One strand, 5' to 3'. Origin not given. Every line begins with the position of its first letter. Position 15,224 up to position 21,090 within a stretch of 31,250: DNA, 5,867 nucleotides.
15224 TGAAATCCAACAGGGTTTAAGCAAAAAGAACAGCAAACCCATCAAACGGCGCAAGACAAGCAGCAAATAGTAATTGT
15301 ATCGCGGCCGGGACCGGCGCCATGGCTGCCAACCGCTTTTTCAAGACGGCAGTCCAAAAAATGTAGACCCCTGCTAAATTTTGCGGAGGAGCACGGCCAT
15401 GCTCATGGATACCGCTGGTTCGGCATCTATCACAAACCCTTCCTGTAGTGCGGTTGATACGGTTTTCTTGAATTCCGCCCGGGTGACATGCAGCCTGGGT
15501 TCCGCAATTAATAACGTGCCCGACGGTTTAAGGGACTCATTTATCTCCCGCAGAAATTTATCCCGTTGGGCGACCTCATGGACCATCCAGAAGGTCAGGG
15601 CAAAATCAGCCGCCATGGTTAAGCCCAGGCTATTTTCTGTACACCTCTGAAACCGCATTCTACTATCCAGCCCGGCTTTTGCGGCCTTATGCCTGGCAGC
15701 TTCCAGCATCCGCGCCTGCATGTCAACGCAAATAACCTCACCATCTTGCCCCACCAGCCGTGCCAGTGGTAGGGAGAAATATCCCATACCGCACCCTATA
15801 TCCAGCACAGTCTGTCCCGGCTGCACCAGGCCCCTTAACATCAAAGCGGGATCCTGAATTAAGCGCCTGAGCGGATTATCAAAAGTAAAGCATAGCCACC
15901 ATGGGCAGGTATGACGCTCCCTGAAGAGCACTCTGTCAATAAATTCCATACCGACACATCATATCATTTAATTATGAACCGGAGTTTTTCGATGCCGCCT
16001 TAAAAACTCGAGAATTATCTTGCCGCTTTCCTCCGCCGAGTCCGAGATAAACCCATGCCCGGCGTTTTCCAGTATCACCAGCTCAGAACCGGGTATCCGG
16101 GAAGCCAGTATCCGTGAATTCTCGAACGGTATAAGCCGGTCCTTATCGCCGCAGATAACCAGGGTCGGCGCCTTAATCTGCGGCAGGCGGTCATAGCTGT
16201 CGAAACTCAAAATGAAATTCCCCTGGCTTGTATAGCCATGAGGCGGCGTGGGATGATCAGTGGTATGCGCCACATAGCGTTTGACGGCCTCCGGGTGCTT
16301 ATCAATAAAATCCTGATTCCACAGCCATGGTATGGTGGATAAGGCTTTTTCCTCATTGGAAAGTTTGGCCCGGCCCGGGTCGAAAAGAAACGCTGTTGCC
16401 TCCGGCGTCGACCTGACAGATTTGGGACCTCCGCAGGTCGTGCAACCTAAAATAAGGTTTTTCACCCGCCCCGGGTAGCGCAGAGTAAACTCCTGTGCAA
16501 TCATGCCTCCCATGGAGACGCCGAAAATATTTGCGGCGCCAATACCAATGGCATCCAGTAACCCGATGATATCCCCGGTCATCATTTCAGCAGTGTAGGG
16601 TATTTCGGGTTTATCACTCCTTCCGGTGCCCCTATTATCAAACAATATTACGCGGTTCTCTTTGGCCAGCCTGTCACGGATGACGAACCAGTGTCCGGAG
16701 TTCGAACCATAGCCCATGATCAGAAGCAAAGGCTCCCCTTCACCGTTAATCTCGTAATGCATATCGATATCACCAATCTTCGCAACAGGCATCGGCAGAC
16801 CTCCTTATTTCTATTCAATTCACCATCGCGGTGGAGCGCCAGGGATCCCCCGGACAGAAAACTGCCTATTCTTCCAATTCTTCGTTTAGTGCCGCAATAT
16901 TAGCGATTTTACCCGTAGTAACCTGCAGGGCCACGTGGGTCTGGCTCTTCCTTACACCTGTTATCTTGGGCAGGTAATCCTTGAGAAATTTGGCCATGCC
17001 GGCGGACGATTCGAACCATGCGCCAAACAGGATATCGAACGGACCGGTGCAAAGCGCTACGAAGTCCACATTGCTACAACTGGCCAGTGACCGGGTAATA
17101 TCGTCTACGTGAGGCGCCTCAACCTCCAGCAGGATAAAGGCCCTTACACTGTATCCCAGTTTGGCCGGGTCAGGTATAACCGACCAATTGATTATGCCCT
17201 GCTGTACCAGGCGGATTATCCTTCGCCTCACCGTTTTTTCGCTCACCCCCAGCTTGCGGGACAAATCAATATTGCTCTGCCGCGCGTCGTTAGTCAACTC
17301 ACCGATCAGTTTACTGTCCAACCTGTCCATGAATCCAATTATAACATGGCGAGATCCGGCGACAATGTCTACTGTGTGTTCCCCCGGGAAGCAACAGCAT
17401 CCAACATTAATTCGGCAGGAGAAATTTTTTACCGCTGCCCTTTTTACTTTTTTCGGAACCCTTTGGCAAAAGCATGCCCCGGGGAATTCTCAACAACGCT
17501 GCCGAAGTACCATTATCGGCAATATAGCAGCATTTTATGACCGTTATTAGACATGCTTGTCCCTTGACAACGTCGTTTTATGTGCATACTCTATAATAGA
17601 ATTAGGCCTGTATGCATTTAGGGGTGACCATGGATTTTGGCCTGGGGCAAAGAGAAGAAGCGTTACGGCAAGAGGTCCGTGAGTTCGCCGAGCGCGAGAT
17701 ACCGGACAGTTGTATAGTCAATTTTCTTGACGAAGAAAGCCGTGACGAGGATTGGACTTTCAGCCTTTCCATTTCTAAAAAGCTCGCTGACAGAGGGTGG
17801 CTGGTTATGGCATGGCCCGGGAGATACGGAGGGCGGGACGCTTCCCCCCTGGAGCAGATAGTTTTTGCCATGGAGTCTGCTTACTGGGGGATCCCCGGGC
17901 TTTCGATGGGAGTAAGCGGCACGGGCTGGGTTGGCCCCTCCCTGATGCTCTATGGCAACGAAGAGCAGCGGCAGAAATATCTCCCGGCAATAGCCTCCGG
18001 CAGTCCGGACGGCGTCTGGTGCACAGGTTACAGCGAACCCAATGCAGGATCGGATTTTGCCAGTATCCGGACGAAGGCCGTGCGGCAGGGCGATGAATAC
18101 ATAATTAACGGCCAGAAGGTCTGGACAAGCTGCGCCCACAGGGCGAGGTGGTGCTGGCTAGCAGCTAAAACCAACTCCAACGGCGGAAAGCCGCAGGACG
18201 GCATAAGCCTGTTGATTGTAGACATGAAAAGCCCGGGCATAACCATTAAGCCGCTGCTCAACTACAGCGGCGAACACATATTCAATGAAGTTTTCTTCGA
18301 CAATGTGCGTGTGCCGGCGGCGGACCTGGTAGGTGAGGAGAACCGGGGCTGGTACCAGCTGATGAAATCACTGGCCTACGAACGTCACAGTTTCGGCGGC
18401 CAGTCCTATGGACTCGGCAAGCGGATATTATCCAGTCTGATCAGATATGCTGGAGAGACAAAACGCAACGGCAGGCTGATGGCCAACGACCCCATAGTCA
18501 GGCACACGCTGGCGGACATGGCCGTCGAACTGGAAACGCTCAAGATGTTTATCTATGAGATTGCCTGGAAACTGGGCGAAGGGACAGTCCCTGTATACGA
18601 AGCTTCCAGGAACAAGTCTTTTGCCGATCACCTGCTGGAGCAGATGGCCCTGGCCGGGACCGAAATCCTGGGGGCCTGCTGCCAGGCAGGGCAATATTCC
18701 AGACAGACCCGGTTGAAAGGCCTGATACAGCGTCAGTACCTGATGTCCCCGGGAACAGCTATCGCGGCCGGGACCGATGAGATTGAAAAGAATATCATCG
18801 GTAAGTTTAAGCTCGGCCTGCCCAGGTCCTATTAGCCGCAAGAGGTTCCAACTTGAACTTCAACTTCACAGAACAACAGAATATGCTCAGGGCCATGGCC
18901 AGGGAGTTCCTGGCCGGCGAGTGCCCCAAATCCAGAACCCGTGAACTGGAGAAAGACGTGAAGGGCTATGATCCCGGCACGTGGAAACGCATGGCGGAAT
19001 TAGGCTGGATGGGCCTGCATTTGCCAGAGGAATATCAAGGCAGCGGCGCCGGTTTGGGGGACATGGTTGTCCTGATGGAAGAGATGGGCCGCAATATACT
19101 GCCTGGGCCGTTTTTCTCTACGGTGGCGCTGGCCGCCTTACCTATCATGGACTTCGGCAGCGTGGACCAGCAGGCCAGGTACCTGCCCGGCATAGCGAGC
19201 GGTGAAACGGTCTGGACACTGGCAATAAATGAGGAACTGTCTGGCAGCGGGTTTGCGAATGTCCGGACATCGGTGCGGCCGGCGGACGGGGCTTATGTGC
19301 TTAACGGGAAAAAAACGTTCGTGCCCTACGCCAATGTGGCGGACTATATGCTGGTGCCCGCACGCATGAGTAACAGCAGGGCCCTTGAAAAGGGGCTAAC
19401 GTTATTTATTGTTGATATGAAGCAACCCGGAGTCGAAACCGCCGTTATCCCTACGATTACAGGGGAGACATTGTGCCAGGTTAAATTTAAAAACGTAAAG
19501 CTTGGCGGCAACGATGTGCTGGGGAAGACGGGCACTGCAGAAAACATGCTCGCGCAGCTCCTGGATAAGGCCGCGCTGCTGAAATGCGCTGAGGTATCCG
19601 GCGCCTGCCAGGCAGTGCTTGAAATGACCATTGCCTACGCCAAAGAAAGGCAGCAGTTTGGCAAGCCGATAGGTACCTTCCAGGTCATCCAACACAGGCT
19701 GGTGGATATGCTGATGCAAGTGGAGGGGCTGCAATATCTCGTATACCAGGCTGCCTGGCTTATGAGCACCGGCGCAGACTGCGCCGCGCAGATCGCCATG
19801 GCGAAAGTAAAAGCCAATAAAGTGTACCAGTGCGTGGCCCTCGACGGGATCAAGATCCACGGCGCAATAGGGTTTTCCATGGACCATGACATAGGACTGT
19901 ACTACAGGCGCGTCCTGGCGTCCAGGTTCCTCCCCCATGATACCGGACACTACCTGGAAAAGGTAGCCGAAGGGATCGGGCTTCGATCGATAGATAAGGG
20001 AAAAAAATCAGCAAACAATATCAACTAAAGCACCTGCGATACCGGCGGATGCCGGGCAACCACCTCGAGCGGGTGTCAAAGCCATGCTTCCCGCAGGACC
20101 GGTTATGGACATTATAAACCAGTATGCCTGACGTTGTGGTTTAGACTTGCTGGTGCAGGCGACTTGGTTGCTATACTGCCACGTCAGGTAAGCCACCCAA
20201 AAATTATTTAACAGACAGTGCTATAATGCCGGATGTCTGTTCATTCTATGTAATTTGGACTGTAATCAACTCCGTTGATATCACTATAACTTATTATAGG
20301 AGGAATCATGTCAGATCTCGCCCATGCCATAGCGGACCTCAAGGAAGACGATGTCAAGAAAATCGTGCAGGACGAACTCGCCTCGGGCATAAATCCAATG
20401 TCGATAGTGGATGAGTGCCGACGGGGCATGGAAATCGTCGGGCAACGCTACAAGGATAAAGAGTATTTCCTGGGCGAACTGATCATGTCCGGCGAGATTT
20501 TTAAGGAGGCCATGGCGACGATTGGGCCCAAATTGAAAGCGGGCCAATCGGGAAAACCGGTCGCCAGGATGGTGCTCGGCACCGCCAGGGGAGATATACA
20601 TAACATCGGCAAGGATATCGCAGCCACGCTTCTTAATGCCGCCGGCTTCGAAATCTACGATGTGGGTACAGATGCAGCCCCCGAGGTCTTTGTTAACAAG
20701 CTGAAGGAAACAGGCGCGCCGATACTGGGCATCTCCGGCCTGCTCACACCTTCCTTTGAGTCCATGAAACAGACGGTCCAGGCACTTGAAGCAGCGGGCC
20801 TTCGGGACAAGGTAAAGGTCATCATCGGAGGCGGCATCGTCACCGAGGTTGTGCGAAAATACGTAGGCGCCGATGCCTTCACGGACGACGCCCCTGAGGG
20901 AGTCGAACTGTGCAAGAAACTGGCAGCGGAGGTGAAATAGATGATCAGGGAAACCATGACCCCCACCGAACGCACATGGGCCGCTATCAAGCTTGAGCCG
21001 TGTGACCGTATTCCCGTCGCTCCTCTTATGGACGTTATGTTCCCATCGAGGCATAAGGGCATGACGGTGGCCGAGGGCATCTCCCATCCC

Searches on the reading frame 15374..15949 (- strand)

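Call 10: search_protein_families(library=pfam, proteins=[window:15374-15949:-], max_evalue=0.001)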
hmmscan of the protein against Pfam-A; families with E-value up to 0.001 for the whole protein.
window:15374-15949:- (191 aa): 14 families
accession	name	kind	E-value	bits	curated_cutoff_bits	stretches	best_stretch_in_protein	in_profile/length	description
PF13847.12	Methyltransf_31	-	9e-22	77.8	27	1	44-164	3-122/145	Methyltransferase domain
PF13649.12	Methyltransf_25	-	2e-17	64.1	27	1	48-144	1-97/97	Methyltransferase domain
PF08241.18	Methyltransf_11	-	4.2e-16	59.8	21.2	1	49-148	1-95/95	Methyltransferase domain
PF01209.24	Ubie_methyltran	-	1.2e-12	48.1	20.1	1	41-150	44-153/233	ubiE/COQ5 methyltransferase family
PF08242.18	Methyltransf_12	-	4.6e-12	47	30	1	49-146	1-98/98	Methyltransferase domain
PF13489.12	Methyltransf_23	-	2.2e-09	37.7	27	1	42-154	20-122/164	Methyltransferase domain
PF01135.25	PCMT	-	5.8e-09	36.5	20.3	1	42-115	71-142/210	Protein-L-isoaspartate(D-aspartate) O-methyltransferase (PCMT)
PF05175.20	MTS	-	1.1e-08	35.4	23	1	36-154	22-145/170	Methyltransferase small domain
PF13679.12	Methyltransf_32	-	5.1e-08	33.4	27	1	44-107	25-91/143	Methyltransferase domain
PF02353.26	CMAS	-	1.6e-05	24.8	27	1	42-149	60-165/273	Mycolic acid cyclopropane synthetase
PF01596.23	Methyltransf_3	-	4.7e-05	23.2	22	1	46-103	46-103/204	O-methyltransferase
PF01728.25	FtsJ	-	7.6e-05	23.2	24.1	1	41-86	18-62/181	FtsJ-like methyltransferase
PF12847.13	Methyltransf_18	-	0.00011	22.7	27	1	40-101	10-70/151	Methyltransferase domain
PF06325.19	PrmA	-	0.00025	21.1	22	1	38-145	155-255/296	Ribosomal protein L11 methyltransferase (PrmA)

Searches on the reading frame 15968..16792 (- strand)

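Call 10: search_protein_families(library=pfam, proteins=[window:15968-16792:-], max_evalue=0.001)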
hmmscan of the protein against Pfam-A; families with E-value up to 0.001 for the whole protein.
window:15968-16792:- (274 aa): 5 families
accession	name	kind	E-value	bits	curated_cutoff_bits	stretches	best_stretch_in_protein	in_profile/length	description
PF00561.26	Abhydrolase_1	-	1.8e-28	100.3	25.8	1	21-249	2-241/245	alpha/beta hydrolase fold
PF12697.13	Abhydrolase_6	-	2.7e-19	71.2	26.3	1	27-254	6-212/217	Alpha/beta hydrolase family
PF12146.15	Hydrolase_4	-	3.8e-19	69.4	27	1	23-251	8-237/239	Serine aminopeptidase, S33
PF08386.16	Abhydrolase_4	-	9.8e-05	22.9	21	1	207-265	34-92/103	TAP-like protein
PF00326.27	Peptidase_S9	-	0.00055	19.9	22.6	0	194-267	132-209/213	Prolyl oligopeptidase family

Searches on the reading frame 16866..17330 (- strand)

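Call 10: search_protein_families(library=pfam, proteins=[window:16866-17330:-], max_evalue=0.001)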
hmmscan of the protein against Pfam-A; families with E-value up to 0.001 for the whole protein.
window:16866-17330:- (154 aa): 6 families
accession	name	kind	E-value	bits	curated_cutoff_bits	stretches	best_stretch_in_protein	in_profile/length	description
PF13404.12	HTH_AsnC-type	-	1.8e-12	47.3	27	1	1-41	1-41/42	AsnC-type helix-turn-helix domain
PF13412.12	HTH_24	-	3.9e-11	42.8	21.9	1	1-47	1-47/48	Winged helix-turn-helix DNA-binding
PF01037.27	AsnC_trans_reg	-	5.7e-10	39.4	25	1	66-136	1-72/73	Lrp/AsnC ligand binding domain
PF22482.2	AsnC_trans_reg_3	-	1.2e-06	28.9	24.4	1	64-139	5-87/95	PF0864 C-terminal dimeric alpha+beta barrel domain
PF13730.12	HTH_36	-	0.00015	22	25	1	9-47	14-55/55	Helix-turn-helix domain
PF08220.18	HTH_DeoR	-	0.00043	20.4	21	1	20-47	17-44/57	DeoR-like helix-turn-helix domain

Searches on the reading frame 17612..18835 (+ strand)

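Call 10: search_protein_families(library=pfam, proteins=[window:17612-18835:+], max_evalue=0.001)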
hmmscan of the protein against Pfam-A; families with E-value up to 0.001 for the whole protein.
window:17612-18835:+ (407 aa): 3 families
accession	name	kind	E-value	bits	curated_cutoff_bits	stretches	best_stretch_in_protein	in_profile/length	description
PF00441.29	Acyl-CoA_dh_1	-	1.9e-26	93.5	22.4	1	244-398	1-147/150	Acyl-CoA dehydrogenase, C-terminal domain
PF02771.21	Acyl-CoA_dh_N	-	3.8e-21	76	22.9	1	14-130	3-112/113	Acyl-CoA dehydrogenase, N-terminal domain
PF02770.24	Acyl-CoA_dh_M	-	4.1e-19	69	33.3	1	137-232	1-97/97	Acyl-CoA dehydrogenase, middle domain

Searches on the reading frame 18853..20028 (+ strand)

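Call 10: search_protein_families(library=pfam, proteins=[window:18853-20028:+], max_evalue=0.001)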
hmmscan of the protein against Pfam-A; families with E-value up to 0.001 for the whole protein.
window:18853-20028:+ (391 aa): 4 families
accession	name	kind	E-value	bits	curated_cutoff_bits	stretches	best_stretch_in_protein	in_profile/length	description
PF00441.29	Acyl-CoA_dh_1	-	7.7e-30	104.5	22.4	1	237-359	11-133/150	Acyl-CoA dehydrogenase, C-terminal domain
PF02771.21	Acyl-CoA_dh_N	-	3e-26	92.4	22.9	1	6-118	1-113/113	Acyl-CoA dehydrogenase, N-terminal domain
PF02770.24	Acyl-CoA_dh_M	-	2.4e-14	53.7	33.3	1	123-215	2-97/97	Acyl-CoA dehydrogenase, middle domain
PF08028.16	Acyl-CoA_dh_2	-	2.7e-07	31.4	22.7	1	244-329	3-90/134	Acyl-CoA dehydrogenase, C-terminal domain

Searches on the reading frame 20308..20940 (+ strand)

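Call 10: search_protein_families(library=pfam, proteins=[window:20308-20940:+], max_evalue=0.001)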
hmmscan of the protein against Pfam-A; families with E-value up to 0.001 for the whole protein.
window:20308-20940:+ (210 aa): 2 families
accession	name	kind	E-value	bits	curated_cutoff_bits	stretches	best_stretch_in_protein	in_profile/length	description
PF02310.24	B12-binding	-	2.8e-20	72.8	32.1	1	87-189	2-107/121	B12 binding domain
PF02607.22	B12-binding_2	-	3.4e-15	56.4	23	1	3-71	4-72/74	B12 binding domain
